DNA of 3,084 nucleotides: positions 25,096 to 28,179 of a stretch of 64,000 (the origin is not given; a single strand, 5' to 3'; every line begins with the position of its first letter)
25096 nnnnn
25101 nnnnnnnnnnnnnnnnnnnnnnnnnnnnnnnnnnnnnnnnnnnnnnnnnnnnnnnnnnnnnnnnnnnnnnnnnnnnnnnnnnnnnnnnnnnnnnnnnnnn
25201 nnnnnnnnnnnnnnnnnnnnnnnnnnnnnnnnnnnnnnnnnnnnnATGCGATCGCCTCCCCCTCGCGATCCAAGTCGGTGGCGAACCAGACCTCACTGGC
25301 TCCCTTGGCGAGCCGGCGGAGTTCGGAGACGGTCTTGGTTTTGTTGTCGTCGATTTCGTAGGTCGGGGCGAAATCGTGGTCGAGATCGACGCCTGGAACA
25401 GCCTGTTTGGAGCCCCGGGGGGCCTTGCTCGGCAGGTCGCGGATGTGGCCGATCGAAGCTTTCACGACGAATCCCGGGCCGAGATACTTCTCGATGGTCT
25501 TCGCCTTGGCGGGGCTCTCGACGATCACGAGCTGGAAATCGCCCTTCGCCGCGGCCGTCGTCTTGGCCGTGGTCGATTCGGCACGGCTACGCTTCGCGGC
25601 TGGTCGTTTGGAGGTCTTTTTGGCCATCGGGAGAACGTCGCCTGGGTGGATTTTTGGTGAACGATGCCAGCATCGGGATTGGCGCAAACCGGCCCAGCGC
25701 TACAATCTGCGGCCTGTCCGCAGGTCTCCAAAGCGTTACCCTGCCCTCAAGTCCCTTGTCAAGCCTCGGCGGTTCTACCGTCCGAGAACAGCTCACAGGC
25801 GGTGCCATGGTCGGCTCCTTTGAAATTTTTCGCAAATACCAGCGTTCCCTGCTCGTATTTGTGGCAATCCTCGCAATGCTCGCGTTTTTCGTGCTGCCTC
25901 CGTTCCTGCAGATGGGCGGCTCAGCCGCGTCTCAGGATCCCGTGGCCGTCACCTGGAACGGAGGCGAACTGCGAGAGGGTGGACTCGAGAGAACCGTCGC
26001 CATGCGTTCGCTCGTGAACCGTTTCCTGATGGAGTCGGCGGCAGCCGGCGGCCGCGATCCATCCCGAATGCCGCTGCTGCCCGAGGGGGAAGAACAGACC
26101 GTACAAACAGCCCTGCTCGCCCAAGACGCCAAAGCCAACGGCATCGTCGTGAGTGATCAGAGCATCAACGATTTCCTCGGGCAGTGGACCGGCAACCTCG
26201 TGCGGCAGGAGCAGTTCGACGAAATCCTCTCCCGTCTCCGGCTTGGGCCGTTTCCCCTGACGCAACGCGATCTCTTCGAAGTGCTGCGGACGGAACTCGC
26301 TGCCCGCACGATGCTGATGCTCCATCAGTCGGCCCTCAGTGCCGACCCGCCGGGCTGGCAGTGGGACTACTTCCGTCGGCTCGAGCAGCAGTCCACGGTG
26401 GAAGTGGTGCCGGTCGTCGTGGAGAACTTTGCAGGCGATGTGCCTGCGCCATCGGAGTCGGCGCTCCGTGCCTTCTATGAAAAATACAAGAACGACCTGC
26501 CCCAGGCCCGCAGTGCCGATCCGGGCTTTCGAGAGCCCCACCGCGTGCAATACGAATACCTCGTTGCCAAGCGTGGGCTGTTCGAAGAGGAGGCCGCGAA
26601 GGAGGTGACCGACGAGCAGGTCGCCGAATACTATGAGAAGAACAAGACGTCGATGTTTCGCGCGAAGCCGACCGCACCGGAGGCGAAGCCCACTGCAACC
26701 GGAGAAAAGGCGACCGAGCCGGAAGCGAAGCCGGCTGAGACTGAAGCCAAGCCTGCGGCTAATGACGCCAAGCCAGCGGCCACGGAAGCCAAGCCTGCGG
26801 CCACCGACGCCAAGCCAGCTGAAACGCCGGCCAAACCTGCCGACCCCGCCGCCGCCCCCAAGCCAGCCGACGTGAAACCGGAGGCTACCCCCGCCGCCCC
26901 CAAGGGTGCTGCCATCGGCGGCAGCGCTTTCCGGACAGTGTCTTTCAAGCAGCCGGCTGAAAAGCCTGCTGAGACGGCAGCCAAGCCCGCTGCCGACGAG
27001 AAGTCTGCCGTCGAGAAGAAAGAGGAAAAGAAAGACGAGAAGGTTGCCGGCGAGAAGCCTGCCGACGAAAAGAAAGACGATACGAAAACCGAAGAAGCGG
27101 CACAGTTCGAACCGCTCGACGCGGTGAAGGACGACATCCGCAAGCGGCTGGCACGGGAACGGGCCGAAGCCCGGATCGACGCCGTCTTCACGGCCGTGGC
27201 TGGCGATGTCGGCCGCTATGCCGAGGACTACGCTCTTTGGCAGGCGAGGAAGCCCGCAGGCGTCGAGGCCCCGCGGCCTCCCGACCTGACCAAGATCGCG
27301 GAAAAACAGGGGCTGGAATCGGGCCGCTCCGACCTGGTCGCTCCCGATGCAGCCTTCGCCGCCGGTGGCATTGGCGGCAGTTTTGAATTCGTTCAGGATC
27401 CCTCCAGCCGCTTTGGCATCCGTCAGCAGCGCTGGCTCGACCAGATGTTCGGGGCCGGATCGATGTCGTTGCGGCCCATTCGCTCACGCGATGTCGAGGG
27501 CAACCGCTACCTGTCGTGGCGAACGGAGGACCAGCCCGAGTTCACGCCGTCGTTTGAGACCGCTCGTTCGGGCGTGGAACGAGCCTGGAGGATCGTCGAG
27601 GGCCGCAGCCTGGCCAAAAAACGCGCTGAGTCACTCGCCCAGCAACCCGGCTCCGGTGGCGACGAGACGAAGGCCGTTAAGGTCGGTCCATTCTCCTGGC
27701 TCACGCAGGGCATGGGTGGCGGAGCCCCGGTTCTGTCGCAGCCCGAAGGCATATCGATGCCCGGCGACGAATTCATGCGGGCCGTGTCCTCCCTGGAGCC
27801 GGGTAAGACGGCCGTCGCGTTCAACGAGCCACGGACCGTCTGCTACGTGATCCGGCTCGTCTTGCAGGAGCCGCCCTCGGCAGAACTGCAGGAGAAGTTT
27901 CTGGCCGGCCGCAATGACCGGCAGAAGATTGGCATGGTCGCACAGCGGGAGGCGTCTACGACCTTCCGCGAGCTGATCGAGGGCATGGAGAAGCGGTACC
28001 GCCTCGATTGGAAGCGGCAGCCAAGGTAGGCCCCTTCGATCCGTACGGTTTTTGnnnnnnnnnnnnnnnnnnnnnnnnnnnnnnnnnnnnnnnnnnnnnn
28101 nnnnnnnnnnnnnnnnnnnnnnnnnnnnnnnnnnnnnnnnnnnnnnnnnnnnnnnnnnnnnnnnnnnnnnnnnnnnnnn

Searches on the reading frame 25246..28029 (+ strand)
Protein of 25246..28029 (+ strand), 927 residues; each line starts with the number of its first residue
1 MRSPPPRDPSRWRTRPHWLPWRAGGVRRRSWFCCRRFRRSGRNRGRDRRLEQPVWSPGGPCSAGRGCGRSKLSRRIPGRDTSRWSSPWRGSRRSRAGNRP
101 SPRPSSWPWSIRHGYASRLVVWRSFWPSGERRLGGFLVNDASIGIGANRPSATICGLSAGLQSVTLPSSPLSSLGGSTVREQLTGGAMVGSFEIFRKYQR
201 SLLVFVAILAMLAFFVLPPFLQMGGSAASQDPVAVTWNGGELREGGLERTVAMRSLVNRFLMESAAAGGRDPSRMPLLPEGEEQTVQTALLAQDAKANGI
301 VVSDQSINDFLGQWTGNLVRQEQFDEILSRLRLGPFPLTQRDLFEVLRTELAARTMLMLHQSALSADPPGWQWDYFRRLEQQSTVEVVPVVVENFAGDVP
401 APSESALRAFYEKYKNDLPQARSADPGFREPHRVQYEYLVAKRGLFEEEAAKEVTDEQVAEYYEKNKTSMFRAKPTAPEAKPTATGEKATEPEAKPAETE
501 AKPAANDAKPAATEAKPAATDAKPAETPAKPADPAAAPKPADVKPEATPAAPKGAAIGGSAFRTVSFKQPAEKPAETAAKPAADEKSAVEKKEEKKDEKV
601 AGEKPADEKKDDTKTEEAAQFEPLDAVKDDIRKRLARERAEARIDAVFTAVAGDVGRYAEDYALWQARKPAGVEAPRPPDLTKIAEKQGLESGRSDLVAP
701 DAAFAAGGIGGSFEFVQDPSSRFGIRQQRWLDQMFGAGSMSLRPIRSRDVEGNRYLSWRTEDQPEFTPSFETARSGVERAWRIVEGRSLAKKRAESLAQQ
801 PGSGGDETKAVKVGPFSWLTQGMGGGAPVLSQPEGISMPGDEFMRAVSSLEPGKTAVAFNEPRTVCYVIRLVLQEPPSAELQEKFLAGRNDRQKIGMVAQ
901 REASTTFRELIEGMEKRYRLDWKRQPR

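Call 61: search_protein_families(library=pfam, proteins=[window:25246-28029:+], max_evalue=0.00001)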
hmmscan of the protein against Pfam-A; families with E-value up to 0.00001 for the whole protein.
window:25246-28029:+ (927 aa): 1 family
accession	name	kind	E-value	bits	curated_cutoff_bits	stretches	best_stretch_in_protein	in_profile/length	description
PF13624.11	SurA_N_3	-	2.3e-06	28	27.2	1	192-355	2-160/162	SurA-like N-terminal domain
